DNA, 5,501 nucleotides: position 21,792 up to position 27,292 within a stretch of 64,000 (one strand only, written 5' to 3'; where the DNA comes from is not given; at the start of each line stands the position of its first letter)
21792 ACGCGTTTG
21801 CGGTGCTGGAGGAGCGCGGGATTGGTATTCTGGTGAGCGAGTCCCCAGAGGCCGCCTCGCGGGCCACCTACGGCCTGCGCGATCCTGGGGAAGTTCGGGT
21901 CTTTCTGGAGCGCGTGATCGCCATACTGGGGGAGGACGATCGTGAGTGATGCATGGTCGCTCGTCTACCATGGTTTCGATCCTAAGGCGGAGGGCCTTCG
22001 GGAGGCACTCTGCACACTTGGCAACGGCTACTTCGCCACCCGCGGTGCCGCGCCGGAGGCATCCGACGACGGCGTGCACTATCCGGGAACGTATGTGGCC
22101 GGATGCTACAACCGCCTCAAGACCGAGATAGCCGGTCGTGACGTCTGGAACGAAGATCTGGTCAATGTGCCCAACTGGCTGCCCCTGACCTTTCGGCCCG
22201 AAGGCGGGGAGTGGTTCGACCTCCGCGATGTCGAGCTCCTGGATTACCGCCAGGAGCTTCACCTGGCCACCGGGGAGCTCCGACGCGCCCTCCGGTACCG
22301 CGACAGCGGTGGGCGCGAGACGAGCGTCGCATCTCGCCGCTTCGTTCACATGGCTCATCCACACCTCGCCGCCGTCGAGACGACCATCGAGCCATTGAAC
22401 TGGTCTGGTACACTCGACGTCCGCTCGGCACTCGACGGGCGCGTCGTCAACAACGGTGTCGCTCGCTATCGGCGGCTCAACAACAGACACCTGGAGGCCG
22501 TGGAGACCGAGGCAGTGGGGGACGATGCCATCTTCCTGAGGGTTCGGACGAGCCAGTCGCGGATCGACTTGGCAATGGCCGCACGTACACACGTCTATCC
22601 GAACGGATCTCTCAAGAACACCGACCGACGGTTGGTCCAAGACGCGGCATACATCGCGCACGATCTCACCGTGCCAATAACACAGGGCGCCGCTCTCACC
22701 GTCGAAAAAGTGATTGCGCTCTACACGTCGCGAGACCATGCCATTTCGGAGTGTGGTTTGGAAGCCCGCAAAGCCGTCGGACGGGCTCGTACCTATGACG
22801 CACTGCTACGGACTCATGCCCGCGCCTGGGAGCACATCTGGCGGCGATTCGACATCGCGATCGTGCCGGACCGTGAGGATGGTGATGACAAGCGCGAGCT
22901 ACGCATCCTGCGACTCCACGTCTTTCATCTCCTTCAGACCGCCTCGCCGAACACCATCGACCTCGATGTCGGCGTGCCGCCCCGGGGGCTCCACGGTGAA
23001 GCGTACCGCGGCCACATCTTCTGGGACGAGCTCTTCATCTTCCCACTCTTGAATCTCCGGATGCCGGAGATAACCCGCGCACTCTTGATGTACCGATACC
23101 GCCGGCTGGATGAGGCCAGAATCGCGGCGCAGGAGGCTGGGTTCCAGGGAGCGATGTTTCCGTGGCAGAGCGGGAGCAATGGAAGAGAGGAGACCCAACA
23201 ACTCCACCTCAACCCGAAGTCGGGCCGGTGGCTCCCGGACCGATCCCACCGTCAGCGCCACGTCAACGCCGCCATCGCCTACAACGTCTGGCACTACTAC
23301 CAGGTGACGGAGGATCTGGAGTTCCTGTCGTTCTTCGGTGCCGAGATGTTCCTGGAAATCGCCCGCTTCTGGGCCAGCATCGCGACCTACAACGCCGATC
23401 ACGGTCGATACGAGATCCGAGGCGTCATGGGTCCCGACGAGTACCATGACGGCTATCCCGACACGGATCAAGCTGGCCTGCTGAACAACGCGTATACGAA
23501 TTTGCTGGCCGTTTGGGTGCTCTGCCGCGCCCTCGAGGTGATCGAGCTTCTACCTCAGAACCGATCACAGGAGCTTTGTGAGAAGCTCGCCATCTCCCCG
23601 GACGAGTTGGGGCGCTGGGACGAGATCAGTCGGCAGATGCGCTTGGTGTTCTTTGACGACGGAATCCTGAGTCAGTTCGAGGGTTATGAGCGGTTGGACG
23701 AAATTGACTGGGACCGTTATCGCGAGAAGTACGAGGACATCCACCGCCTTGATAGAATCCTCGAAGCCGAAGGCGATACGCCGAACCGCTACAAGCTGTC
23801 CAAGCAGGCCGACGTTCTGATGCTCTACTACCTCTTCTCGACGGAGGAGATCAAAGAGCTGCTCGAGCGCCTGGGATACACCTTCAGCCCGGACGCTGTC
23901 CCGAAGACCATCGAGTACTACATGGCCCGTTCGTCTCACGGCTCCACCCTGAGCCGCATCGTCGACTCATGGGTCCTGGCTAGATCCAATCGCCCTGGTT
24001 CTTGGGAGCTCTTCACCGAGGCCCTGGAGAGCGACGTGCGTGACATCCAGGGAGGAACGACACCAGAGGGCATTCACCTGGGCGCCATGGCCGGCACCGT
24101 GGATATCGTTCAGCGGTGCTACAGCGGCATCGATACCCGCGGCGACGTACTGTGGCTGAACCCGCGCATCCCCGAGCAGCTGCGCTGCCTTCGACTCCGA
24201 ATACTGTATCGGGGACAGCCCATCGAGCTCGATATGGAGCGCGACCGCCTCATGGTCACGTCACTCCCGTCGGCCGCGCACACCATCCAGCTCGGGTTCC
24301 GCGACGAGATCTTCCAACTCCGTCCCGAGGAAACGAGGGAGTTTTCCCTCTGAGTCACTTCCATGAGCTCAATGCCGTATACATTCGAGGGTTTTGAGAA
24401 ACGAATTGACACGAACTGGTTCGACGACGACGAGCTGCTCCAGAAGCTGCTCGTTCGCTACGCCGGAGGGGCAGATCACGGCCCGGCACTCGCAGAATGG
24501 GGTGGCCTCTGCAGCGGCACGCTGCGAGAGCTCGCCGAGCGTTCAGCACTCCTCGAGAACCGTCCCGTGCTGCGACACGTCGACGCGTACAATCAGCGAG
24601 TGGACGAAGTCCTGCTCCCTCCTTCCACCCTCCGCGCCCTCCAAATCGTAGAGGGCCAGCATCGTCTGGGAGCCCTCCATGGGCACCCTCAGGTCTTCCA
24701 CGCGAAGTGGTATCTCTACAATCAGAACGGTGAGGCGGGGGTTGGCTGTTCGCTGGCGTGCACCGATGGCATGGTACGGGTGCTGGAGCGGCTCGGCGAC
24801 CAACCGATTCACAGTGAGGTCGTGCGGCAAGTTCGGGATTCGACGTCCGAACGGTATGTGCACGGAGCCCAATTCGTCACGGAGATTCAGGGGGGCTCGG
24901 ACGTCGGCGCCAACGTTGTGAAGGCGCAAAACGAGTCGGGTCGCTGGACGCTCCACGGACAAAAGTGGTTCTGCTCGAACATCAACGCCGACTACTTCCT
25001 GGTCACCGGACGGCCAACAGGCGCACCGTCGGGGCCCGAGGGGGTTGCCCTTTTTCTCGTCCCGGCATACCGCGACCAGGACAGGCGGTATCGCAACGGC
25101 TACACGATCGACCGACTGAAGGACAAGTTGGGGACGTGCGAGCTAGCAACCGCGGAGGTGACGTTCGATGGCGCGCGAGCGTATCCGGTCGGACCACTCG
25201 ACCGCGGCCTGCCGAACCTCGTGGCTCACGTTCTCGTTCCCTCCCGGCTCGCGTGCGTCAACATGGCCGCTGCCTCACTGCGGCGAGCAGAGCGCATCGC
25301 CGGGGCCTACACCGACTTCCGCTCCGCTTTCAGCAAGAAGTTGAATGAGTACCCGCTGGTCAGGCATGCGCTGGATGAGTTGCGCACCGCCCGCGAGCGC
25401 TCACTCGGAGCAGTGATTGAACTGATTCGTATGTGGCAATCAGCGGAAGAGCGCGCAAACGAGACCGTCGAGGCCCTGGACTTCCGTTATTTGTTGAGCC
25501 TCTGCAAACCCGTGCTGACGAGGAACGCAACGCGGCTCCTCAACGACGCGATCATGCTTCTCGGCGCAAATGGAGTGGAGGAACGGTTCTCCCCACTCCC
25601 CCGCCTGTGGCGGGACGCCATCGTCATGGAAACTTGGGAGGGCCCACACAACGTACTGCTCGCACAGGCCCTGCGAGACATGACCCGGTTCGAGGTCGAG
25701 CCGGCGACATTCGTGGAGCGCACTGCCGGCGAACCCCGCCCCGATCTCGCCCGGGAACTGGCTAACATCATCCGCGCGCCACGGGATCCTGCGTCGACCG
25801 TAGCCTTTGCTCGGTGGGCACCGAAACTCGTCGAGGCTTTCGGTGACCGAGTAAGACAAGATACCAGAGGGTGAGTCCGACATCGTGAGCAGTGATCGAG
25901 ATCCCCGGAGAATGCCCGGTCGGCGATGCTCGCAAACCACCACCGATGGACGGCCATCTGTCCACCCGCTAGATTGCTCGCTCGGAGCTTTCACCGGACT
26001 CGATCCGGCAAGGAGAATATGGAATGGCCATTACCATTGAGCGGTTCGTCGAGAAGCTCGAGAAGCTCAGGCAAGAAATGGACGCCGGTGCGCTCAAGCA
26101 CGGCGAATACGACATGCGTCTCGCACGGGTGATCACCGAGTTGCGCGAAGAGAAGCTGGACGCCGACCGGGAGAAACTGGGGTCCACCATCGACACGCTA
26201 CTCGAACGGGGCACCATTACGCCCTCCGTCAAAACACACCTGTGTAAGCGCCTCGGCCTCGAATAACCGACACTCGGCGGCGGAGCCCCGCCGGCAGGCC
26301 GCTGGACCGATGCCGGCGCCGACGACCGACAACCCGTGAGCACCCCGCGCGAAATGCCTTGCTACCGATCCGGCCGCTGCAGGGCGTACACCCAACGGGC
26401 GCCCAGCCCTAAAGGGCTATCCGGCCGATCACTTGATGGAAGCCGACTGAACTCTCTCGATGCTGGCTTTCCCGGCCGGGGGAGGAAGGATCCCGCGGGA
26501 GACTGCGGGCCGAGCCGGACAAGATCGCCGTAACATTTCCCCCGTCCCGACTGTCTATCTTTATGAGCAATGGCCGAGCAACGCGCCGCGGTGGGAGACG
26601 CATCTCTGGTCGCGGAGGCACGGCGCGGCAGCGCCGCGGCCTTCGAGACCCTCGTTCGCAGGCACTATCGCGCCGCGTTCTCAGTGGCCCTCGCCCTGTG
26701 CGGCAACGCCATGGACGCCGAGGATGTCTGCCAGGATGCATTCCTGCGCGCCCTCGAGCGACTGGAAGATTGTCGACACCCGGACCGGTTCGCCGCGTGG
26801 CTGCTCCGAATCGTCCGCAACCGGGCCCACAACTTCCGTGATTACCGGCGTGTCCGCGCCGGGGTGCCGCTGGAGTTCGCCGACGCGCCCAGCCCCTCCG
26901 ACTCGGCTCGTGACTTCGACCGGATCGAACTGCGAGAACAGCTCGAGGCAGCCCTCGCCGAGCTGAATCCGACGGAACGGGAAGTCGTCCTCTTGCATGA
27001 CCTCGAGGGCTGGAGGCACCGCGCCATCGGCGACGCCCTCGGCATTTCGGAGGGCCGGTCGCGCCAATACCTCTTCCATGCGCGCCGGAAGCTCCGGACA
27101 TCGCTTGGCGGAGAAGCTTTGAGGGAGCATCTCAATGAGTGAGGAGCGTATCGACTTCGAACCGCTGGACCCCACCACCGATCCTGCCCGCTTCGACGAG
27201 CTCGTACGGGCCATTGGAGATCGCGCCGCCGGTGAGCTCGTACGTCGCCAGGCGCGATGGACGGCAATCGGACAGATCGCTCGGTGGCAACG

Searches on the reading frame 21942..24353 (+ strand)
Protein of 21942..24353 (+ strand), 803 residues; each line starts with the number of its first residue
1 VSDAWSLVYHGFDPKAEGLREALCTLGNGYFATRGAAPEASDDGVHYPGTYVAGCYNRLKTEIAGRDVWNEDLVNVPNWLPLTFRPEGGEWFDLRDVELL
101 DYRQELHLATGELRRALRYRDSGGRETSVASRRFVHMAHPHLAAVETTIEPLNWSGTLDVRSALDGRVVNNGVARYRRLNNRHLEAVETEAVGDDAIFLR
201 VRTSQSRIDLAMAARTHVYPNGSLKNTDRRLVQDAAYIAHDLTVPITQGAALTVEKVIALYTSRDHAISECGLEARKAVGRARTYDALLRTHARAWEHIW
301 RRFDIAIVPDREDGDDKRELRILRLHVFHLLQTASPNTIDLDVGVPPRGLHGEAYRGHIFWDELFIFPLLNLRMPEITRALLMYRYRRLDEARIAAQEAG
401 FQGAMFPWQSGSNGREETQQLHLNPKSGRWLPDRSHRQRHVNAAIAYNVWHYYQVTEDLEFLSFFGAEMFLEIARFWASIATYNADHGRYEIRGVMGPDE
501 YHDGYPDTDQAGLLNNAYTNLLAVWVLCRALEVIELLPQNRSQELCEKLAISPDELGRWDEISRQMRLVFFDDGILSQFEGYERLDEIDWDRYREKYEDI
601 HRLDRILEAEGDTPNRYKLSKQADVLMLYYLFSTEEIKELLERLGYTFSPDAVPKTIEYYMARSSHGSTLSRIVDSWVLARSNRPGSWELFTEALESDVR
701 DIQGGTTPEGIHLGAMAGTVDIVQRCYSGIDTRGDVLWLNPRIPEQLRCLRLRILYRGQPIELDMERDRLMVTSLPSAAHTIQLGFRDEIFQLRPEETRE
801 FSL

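Call 18: search_protein_families(library=pfam, proteins=[window:21942-24353:+], max_evalue=0.0001)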
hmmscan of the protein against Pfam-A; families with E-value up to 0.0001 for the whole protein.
window:21942-24353:+ (803 aa): 3 families
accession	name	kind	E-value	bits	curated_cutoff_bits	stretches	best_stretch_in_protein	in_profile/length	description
PF03632.21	Glyco_hydro_65m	-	1.5e-129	432.6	27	1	324-720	1-370/371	Glycosyl hydrolase family 65 central catalytic domain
PF03636.21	Glyco_hydro_65N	-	1.4e-76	257.7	26.6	1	9-264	2-233/233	Glycosyl hydrolase family 65, N-terminal domain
PF03633.20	Glyco_hydro_65C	-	3.2e-11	43.3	22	1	731-789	2-58/62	Glycosyl hydrolase family 65, C-terminal domain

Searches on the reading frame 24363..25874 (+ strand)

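Call 18: search_protein_families(library=pfam, proteins=[window:24363-25874:+], max_evalue=0.0001)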
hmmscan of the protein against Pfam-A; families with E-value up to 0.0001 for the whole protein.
window:24363-25874:+ (503 aa): 4 families
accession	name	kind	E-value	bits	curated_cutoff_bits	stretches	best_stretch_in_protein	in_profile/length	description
PF00441.29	Acyl-CoA_dh_1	-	4.3e-16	59.8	22.4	1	288-438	8-147/150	Acyl-CoA dehydrogenase, C-terminal domain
PF02770.24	Acyl-CoA_dh_M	-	7.7e-14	52.1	33.3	1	171-270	3-96/97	Acyl-CoA dehydrogenase, middle domain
PF18158.6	AidB_N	-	3e-07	31.1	22.9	1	15-156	7-148/156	Adaptive response protein AidB N-terminal domain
PF22924.1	ACOX_C_alpha1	-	3.1e-07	30.8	27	1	291-438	4-166/169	Acyl-CoA oxidase, C-alpha1 domain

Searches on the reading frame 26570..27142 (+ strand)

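Call 18: search_protein_families(library=pfam, proteins=[window:26570-27142:+], max_evalue=0.0001)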
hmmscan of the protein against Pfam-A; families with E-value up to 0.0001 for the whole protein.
window:26570-27142:+ (190 aa): 3 families
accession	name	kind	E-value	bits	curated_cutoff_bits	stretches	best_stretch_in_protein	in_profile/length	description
PF04542.20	Sigma70_r2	-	1.8e-16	60.1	24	1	28-90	1-65/71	Sigma-70 region 2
PF08281.18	Sigma70_r4_2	-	2.3e-15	56.4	25.7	1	122-175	1-54/54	Sigma-70, region 4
PF04545.22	Sigma70_r4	-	2.9e-11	43.1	24.1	1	128-176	1-49/50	Sigma-70, region 4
